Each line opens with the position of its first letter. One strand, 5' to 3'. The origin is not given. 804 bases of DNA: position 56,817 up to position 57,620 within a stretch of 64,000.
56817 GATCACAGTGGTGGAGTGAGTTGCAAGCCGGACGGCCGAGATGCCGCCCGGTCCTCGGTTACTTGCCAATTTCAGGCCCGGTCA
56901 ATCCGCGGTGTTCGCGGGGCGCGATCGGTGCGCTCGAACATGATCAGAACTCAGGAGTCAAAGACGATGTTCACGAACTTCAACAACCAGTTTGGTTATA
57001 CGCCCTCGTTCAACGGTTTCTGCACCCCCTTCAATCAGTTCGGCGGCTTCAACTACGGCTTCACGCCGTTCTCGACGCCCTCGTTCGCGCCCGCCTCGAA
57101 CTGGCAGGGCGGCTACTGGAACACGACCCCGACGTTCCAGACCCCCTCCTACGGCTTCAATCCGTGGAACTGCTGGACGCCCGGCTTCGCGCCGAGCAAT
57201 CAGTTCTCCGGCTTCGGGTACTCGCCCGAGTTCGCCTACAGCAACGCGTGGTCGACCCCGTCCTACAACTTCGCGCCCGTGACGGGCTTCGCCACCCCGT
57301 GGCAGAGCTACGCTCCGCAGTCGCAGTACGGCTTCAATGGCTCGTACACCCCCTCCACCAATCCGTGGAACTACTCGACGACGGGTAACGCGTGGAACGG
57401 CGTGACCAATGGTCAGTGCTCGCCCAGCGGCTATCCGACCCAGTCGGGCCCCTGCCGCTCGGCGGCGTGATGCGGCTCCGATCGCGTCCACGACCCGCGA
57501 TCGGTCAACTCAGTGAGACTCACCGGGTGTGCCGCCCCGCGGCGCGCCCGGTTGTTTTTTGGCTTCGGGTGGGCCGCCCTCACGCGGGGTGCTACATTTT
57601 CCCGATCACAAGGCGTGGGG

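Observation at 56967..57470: Stand-alone gene for a 167-aa uncharged FG/GF-type low-complexity protein, with its own SD and terminator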

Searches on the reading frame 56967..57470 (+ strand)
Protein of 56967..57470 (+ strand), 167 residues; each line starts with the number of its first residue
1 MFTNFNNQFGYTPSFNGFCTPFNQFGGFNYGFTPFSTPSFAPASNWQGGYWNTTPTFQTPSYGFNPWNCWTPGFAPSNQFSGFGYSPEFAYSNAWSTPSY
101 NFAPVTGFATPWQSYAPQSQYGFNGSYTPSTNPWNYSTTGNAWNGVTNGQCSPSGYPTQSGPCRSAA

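Call 7: search_protein_families(library=pfam, proteins=[window:56967-57470:+], max_evalue=1)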
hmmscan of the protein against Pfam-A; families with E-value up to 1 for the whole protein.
window:56967-57470:+ (167 aa): 2 families
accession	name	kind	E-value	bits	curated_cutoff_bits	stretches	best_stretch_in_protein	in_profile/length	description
PF05287.17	PMG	-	0.011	16.3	29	1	11-106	91-178/180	PMG protein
PF07271.16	Cytadhesin_P30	-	0.39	10.7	40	1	38-124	159-239/275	Cytadhesin P30/P32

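Call 8: search_protein_families(library=ncbifam, proteins=[window:56967-57470:+], max_evalue=1)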
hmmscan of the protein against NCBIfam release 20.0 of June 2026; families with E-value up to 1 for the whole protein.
window:56967-57470:+ (167 aa): 0 families

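Call 9: find_homologous_proteins(query=window:56967-57467:+, max_evalue=0.01)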
Query window:56967-57467:+ (167 aa): 2 proteins with E <= 0.01 among 61 candidates.
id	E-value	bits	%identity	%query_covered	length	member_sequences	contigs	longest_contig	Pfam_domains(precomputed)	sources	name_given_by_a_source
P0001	4.7e-103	361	98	100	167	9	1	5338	-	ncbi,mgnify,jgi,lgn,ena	mgnify:FL=1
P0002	4.2e-55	205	62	100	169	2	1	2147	-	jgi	-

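Call 11: find_encoding_contigs(protein=P0002, flank=10000)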
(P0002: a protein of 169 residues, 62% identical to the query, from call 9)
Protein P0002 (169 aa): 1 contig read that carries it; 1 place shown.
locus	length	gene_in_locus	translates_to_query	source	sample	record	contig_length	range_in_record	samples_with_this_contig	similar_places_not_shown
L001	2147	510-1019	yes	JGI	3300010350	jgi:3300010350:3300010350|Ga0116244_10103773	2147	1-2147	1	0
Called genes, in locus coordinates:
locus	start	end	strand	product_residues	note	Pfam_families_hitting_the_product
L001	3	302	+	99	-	?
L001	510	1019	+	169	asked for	-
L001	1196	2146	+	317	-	?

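Call 12: find_encoding_contigs(protein=P0001, flank=10000)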
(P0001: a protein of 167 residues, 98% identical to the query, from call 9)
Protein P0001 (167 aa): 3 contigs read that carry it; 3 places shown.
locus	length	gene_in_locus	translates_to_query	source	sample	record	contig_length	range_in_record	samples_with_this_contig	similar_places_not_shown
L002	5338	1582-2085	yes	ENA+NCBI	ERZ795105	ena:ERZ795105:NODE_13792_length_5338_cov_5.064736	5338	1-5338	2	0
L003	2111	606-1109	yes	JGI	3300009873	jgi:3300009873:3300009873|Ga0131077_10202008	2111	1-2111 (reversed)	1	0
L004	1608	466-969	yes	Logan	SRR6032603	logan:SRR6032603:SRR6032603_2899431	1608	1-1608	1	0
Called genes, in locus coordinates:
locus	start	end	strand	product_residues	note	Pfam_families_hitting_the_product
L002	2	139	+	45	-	?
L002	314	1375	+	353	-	PF07610:DUF1573, PF22544:HYDIN_VesB_CFA65-like_Ig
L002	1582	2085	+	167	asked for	-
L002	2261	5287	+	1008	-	PF00160:Pro_isomerase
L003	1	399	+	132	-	?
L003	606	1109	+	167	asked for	-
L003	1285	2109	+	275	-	?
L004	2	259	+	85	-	?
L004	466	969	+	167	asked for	-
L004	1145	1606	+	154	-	?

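Call 23: find_related_loci(query=A1, collection=genome_contigs, flank=10000)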
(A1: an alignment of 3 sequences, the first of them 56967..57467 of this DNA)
Query A1 (167 aa) in genome_contigs; peptide patterns used: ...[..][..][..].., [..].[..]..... (x = any residue, [..] = any of these).
68 stretches matched a pattern; 1 encode a relative of the query (tblastn E <= 1e-3); 1 distinct loci.
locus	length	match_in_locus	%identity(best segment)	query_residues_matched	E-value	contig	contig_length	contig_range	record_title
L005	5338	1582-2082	98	1-167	2e-102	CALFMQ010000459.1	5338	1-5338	MAG TPA_asm: uncultured Phycisphaerales bacterium isolate SRR6227243_bin.122_CONCOCT_v1.1_MAG genome assembly, contig: E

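Call 25: search_protein_representatives(alignment_id=A1)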
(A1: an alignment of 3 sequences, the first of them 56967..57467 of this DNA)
Query: 3 sequences, 167 profile positions. Proteins with E-value up to 0.001 (for the whole library): 4; up to 1e-10: 2; up to 1e-30: 1. The best 4 are listed.
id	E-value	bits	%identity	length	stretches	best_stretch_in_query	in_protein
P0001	5.5e-96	335.8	-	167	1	1-167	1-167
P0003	3.8e-18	82.5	-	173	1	2-167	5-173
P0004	4.3e-05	40.0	-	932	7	53-76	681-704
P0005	7.4e-05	39.3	-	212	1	3-167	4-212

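Call 28: find_homologous_proteins(query=A3, max_evalue=0.1)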
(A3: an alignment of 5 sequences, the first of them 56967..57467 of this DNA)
Query A3 (5 sequences) (167 aa, profile of the alignment): 6 proteins with E <= 0.1 among 7958 candidates.
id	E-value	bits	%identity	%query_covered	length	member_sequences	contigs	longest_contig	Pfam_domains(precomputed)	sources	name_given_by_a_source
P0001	6.0e-82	292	98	100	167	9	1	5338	-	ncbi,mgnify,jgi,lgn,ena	mgnify:FL=1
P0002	2.9e-74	267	62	100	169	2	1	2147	-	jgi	-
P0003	8.3e-58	213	46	99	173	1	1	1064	-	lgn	-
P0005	1.3e-42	164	42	71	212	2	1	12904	-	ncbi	-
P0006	2.6e-38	150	44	100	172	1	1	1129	-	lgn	-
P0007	1.2e-29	122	42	77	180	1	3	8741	-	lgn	-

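Call 29: find_encoding_contigs(protein=P0005, flank=10000)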
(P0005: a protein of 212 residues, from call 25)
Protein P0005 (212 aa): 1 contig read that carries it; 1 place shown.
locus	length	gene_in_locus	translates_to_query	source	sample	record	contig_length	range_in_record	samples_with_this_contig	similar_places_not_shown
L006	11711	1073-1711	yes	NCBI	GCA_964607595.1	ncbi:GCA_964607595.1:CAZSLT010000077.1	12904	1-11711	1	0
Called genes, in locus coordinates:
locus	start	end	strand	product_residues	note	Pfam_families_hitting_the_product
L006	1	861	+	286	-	?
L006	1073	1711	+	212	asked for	-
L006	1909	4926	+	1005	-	PF00160:Pro_isomerase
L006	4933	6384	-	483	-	PF02129:Peptidase_S15, PF12697:Abhydrolase_6, PF12146:Hydrolase_4, PF00326:Peptidase_S9 (faint)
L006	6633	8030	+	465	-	PF14312:FG-GAP_2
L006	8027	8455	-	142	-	-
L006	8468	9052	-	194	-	PF04542:Sigma70_r2, PF08281:Sigma70_r4_2 (weak)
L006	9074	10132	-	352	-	-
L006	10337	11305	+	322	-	PF01916:DS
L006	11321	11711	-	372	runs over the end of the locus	PF01963:TraB_PrgY_gumN (weak)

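Call 30: find_encoding_contigs(protein=P0007, flank=10000)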
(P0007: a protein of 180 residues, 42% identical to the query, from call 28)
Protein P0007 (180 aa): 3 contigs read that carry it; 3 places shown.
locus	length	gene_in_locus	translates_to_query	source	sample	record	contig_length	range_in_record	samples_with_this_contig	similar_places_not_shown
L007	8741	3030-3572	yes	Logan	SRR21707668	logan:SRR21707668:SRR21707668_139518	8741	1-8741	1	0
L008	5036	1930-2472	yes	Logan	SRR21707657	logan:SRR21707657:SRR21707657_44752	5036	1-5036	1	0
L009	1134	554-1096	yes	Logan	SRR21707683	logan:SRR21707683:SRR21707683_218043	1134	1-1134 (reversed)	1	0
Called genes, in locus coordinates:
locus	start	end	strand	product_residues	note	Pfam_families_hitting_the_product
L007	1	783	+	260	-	?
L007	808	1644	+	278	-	PF13085:Fer2_3, PF13183:Fer4_8, PF13534:Fer4_17 (weak)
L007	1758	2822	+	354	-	PF22544:HYDIN_VesB_CFA65-like_Ig, PF07610:DUF1573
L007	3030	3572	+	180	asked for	-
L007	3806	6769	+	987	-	PF00160:Pro_isomerase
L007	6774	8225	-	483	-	PF02129:Peptidase_S15, PF12697:Abhydrolase_6, PF00326:Peptidase_S9 (faint), PF12146:Hydrolase_4, PF08840:BAAT_C (weak)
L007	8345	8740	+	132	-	?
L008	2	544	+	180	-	?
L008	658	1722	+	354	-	PF22544:HYDIN_VesB_CFA65-like_Ig, PF07610:DUF1573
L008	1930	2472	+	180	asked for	-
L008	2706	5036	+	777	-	?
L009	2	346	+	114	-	?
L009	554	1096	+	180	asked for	-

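Call 43: predict_structure(alignment_id=A4)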
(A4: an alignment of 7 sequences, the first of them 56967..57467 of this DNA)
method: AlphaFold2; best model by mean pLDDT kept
length: 167 residues; sequences in the alignment: 7
mean_pLDDT: 32.1   pTM: 0.10
mean pLDDT of the five models: 32.1, 31.5, 27.2, 25.9, 23.8
residues with pLDDT >= 90: 0; 70-90: 0; 50-70: 0; < 50: 167
segments of 3 or more residues with pLDDT < 50: 1-167
pLDDT, mean of each block of 10 residues (from residue 1): 34 34 32 32 34 32 31 33 34 32 29 32 31 31 31 33 31
secondary structure: DSSP gave nothing for this model
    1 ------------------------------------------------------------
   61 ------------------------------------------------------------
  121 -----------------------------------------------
elements in order:

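Call 44: find_encoding_contigs(protein=P0003, flank=10000)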
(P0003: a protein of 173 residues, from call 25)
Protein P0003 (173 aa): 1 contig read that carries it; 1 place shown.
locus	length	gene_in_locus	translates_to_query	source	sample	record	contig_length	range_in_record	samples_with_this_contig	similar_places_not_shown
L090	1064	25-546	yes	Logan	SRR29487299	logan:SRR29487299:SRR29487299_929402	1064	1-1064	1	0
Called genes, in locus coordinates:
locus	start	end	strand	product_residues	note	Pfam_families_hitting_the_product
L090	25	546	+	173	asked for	-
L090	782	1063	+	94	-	?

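Call 45: find_encoding_contigs(protein=P0006, flank=10000)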
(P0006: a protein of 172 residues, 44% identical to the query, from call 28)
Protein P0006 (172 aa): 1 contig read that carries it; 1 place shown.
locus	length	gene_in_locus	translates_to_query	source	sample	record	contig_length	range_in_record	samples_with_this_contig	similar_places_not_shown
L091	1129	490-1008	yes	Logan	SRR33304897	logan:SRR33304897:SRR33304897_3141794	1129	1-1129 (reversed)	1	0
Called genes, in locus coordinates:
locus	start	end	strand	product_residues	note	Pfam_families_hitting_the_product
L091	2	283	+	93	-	?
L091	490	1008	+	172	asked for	-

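Call 52: search_solved_structures(query=A4, max_evalue=10)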
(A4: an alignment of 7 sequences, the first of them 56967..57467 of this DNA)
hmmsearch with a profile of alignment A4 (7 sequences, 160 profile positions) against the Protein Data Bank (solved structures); distinct sequences matched with E-value up to 10: 0.

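Call 53: search_protein_families(library=pfam, alignment_id=A4, max_evalue=1)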
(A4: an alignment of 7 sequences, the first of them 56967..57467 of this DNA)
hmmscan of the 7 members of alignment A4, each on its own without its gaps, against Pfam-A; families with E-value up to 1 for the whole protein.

A. member 1, window:56967-57467:+ (167 aa): 2 families
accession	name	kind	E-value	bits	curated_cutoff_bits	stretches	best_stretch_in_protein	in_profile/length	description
PF05287.17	PMG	-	0.011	16.3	29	1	11-106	91-178/180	PMG protein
PF07271.16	Cytadhesin_P30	-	0.39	10.7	40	1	38-124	159-239/275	Cytadhesin P30/P32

B. families by the number of members that match (of 7 scanned): 2 families
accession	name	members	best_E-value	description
PF05287.17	PMG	2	0.011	PMG protein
PF07271.16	Cytadhesin_P30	2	0.054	Cytadhesin P30/P32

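Call 60: list_cluster_members(proteins=[window:56967-57467:+, P0001, P0005, P0002])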
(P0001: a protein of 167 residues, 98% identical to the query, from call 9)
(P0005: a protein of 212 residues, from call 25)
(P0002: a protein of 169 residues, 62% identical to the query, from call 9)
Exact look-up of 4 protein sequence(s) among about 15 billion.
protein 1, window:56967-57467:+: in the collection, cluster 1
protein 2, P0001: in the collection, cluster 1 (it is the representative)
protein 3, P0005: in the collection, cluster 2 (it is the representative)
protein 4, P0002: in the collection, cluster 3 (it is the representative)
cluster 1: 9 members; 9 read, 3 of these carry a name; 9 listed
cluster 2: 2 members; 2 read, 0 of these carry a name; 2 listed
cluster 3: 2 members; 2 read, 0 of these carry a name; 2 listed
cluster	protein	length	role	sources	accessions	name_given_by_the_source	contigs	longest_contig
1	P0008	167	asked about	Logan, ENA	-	-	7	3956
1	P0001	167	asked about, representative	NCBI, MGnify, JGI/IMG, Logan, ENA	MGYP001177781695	FL=1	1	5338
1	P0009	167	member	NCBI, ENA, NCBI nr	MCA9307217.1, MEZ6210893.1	MAG: hypothetical protein R3B46_06555 [Phycisphaerales bacterium] | hypothetical protein [Phycisphaerales bacterium]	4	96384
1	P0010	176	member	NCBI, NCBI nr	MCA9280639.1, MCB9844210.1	MAG: hypothetical protein H6812_13280 [Phycisphaeraceae bacterium] | hypothetical protein [Phycisphaerales bacterium]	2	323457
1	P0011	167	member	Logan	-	-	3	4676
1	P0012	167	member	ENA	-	-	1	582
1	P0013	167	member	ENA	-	-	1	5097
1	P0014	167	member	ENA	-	-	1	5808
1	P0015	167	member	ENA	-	-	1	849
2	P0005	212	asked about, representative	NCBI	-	-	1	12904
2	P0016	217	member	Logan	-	-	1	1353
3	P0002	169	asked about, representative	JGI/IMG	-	-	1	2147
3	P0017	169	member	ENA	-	-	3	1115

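Call 71: search_protein_families(library=padloc, proteins=[window:56967-57467:+], max_evalue=0.01)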
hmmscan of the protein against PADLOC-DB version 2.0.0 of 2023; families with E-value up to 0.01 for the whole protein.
window:56967-57467:+ (167 aa): 0 families

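Call 72: search_protein_families(library=phrogs, proteins=[window:56967-57467:+], max_evalue=0.1)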
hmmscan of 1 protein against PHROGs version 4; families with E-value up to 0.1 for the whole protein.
window:56967-57467:+ (167 aa): 0 families
